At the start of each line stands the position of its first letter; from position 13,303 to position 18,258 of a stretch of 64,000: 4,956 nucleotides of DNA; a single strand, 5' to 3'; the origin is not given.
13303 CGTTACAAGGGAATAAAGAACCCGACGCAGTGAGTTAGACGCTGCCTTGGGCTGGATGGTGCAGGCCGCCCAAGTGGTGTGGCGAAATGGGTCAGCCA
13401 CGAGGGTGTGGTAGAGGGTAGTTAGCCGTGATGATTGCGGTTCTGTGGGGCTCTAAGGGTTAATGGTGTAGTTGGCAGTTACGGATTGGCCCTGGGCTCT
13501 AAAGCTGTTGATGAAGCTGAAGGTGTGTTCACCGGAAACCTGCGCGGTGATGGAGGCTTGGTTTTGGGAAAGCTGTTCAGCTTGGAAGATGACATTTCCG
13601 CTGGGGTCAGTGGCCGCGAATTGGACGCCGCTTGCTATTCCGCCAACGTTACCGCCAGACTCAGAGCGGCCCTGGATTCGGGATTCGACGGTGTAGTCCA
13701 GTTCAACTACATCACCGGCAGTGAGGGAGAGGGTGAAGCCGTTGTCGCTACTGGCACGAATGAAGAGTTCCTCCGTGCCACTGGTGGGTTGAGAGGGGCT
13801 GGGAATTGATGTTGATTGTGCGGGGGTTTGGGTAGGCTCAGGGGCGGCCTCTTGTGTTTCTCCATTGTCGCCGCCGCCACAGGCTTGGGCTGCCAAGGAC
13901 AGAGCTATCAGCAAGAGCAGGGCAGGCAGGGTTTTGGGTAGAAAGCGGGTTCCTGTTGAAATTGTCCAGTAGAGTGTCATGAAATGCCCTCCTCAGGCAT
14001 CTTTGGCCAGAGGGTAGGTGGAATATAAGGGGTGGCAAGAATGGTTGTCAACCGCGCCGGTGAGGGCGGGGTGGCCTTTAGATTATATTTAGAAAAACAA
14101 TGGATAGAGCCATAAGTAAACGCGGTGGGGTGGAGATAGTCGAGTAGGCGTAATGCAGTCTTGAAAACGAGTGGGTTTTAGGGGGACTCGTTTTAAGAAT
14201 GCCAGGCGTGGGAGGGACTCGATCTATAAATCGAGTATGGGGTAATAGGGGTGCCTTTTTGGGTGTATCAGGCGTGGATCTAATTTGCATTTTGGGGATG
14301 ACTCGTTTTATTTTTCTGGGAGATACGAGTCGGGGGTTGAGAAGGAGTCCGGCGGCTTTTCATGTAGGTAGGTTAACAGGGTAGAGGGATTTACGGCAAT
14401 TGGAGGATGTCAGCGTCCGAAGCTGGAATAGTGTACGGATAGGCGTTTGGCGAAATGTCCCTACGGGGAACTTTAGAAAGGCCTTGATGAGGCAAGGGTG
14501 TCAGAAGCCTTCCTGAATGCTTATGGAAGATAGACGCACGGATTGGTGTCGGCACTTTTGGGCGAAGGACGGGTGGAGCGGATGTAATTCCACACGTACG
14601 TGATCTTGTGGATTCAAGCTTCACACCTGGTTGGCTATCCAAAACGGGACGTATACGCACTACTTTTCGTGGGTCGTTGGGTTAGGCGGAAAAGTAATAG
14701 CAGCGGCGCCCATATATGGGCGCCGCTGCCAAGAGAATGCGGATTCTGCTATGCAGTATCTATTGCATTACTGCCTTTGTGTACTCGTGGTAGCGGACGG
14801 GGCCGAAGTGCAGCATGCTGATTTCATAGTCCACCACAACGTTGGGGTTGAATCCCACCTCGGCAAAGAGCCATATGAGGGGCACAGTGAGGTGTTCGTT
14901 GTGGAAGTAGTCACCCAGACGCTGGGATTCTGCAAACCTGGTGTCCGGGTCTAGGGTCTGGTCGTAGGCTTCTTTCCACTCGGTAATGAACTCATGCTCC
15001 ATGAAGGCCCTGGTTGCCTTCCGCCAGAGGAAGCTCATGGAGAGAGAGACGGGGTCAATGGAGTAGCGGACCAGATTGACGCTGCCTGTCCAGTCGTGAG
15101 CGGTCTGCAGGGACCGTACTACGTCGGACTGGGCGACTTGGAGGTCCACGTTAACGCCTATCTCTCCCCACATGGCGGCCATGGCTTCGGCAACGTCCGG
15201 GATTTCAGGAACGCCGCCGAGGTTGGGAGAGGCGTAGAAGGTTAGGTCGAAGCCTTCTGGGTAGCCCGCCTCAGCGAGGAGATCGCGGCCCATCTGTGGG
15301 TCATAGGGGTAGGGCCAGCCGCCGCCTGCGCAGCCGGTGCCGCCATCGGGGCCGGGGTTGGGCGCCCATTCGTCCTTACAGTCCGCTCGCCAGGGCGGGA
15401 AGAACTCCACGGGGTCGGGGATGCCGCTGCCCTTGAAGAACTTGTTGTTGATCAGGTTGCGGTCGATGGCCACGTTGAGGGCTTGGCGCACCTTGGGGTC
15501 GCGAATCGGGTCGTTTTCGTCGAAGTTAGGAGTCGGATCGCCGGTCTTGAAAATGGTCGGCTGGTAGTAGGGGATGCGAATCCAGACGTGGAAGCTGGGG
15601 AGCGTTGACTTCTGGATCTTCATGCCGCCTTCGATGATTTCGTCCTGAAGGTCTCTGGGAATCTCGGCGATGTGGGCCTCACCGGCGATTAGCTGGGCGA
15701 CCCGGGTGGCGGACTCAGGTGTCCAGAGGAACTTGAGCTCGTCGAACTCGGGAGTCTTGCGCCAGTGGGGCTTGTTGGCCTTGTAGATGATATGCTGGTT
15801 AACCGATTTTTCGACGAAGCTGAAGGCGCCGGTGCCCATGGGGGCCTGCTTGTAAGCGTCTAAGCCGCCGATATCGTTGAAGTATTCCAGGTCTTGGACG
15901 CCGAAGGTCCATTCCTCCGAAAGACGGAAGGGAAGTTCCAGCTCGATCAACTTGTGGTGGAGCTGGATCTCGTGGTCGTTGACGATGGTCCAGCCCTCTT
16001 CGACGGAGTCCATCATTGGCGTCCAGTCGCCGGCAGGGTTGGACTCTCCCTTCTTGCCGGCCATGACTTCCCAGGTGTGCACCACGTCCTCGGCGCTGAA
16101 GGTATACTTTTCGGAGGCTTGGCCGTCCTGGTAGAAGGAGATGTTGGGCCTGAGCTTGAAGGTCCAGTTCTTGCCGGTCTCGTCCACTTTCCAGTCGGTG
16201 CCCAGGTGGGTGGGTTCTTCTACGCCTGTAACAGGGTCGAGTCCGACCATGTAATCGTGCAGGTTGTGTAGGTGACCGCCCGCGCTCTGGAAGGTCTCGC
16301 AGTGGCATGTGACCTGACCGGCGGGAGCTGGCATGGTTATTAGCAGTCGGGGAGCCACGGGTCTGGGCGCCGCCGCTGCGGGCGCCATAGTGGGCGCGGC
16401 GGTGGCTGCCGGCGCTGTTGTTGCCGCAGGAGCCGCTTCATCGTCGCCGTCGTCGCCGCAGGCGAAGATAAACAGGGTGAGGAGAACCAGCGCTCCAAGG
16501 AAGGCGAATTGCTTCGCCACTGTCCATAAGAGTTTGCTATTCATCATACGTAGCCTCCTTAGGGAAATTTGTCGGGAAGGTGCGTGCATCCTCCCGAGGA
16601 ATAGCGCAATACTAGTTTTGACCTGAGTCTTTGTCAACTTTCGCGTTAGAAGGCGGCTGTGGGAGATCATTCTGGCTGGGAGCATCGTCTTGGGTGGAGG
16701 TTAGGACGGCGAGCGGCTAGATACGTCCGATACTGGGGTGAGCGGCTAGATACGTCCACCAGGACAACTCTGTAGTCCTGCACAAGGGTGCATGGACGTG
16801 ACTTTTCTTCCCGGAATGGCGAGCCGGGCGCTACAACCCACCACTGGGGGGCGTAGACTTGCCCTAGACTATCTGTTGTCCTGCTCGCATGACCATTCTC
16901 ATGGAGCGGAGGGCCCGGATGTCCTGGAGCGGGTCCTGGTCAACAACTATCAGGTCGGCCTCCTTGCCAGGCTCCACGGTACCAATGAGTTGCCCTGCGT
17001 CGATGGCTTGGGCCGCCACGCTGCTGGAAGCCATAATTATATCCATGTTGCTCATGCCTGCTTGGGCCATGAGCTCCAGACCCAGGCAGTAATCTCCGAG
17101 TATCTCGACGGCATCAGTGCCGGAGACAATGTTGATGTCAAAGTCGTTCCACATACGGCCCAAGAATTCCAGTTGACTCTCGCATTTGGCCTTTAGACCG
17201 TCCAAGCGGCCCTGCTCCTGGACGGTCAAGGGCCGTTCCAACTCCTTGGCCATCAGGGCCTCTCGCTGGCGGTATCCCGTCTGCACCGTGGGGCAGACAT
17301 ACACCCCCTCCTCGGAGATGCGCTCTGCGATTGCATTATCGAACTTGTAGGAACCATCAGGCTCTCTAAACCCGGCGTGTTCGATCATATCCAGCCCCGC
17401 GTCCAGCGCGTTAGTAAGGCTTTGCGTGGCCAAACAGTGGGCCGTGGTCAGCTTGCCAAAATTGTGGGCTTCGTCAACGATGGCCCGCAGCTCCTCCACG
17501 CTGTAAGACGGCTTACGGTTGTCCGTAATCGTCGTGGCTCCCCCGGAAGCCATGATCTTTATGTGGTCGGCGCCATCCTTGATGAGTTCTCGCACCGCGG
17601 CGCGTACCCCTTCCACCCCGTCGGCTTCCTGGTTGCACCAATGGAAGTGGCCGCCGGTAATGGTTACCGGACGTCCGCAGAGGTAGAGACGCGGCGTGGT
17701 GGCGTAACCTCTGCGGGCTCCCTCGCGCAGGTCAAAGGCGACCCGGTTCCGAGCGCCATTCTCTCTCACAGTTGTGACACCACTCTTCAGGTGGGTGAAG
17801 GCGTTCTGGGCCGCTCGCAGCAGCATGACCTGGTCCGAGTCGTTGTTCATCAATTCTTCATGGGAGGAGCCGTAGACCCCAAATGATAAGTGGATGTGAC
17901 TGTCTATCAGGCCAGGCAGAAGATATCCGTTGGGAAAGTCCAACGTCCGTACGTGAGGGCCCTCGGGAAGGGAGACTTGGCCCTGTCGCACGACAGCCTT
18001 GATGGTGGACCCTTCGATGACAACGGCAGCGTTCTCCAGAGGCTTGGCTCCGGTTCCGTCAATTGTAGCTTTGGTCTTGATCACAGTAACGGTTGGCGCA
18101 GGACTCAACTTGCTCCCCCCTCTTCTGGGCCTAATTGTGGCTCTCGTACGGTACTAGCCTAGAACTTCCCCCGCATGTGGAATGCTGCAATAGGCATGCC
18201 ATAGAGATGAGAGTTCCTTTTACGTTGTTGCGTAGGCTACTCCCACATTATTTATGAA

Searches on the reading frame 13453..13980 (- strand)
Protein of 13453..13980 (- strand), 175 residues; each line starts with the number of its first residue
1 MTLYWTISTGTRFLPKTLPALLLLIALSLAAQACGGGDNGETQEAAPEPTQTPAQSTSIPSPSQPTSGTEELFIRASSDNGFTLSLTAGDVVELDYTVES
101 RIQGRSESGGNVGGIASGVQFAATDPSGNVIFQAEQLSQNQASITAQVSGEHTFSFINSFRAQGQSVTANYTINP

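Call 73: search_protein_families(library=pfam, proteins=[window:13453-13980:-], max_evalue=0.00001)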
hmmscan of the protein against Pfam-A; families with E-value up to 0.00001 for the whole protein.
window:13453-13980:- (175 aa): 1 family
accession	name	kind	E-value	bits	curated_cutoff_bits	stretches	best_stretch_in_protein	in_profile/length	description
PF01105.29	EMP24_GP25L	-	5.6e-07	30.2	25.9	1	82-172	14-96/182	emp24/gp25L/p24 family/GOLD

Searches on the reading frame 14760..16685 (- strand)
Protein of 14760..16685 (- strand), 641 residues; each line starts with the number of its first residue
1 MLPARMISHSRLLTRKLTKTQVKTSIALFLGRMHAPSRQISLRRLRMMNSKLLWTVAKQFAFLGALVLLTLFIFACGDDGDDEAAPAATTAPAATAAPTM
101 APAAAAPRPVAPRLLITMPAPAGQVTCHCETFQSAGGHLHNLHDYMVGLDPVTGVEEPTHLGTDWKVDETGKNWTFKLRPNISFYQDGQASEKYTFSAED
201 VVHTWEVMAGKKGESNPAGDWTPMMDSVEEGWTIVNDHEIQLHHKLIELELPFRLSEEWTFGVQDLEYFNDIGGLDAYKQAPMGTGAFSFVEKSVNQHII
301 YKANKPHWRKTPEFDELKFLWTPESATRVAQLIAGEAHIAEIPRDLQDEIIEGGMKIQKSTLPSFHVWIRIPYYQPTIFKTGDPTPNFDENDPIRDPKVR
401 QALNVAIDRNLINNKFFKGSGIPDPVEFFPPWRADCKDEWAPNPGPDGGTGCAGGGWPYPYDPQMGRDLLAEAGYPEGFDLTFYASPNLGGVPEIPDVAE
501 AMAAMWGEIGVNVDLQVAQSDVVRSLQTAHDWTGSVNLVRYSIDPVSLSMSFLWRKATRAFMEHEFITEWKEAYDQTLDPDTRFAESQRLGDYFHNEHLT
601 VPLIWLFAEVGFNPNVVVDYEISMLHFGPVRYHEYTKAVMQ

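Call 35: search_protein_families(library=ncbifam, proteins=[window:14760-16685:-], max_evalue=0.00001)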
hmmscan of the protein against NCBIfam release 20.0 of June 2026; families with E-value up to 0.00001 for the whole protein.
window:14760-16685:- (641 aa): 8 families
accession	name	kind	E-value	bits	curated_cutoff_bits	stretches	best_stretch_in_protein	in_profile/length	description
NF043070.1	DppA_dipep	equivalog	5.9e-21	74.6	1005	1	159-515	76-409/535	dipeptide ABC transporter periplasmic-binding protein DppA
TIGR02294.1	nickel_nikA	equivalog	3.7e-16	58.7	393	1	160-420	51-289/501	nickel ABC transporter substrate-binding protein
NF045468.1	Opp5A_nikA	equivalog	1.8e-12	46.5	600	1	278-421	154-282/488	nickel ABC transporter substrate-binding protein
NF045467.1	Opp4A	equivalog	2.6e-12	45.8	650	1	163-515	84-430/556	oligopeptide ABC transporter substrate-binding protein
NF011689.0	PRK15109.1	equivalog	6.8e-12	44.8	560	1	141-414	64-329/547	ABC transporter substrate-binding protein SapA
NF011942.0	PRK15413.1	equivalog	2.3e-11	43.1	594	1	281-490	181-358/512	glutathione ABC transporter substrate-binding protein GsiB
NF047575.1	opine_bind_CntA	exception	1.4e-09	37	800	1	161-421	81-323/535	staphylopine-dependent metal ABC transporter substrate-binding lipoprotein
NF011684.0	PRK15104.1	equivalog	3.6e-08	32.6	947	1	283-519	212-422/543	oligopeptide ABC transporter substrate-binding protein OppA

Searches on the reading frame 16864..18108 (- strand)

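Call 35: search_protein_families(library=ncbifam, proteins=[window:16864-18108:-], max_evalue=0.00001)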
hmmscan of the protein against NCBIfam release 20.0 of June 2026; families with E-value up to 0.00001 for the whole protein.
window:16864-18108:- (414 aa): 13 families
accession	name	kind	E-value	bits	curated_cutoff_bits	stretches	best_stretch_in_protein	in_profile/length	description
NF051886.1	XaaProDiPepCaul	equivalog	7.1e-62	209.7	500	1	9-411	1-395/398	Xaa-Pro dipeptidase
TIGR00221.1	nagA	equivalog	1.2e-11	44.2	225.65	1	19-96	14-83/380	N-acetylglucosamine-6-phosphate deacetylase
TIGR01224.1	hutI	equivalog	3.1e-10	39.4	298.15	0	349-398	311-360/377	imidazolonepropionase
NF006679.0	PRK09228.1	subfamily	3.3e-09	36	351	0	21-86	26-92/433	guanine deaminase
TIGR02967.1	guan_deamin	equivalog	7.8e-09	35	375.4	0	24-86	4-67/401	guanine deaminase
NF006689.0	PRK09237.1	equivalog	3.5e-08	32.4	371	0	9-119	6-94/383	amidohydrolase/deacetylase family metallohydrolase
NF005557.0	PRK07228.1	equivalog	4.2e-08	32.3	522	0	9-103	4-96/445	5'-deoxyadenosine deaminase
NF006056.0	PRK08204.1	subfamily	2.4e-07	29.9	391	0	352-393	342-383/449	hypothetical protein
NF006549.0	PRK09045.1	equivalog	4e-07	29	540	0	356-394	345-383/444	TRZ/ATZ family hydrolase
NF011990.0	PRK15446.2-6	subfamily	7.6e-07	28.2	233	0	22-71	15-63/390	alpha-D-ribose 1-methylphosphonate 5-triphosphate diphosphatase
NF011986.0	PRK15446.2-2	equivalog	8.3e-07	28.1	465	0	24-72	17-62/406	alpha-D-ribose 1-methylphosphonate 5-triphosphate diphosphatase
TIGR02318.1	phosphono_phnM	equivalog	3.2e-06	26.3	390.55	0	352-413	320-375/376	phosphonate metabolism protein PhnM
NF006055.0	PRK08203.1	equivalog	6.4e-06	25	532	0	11-74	9-71/455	8-oxoguanine deaminase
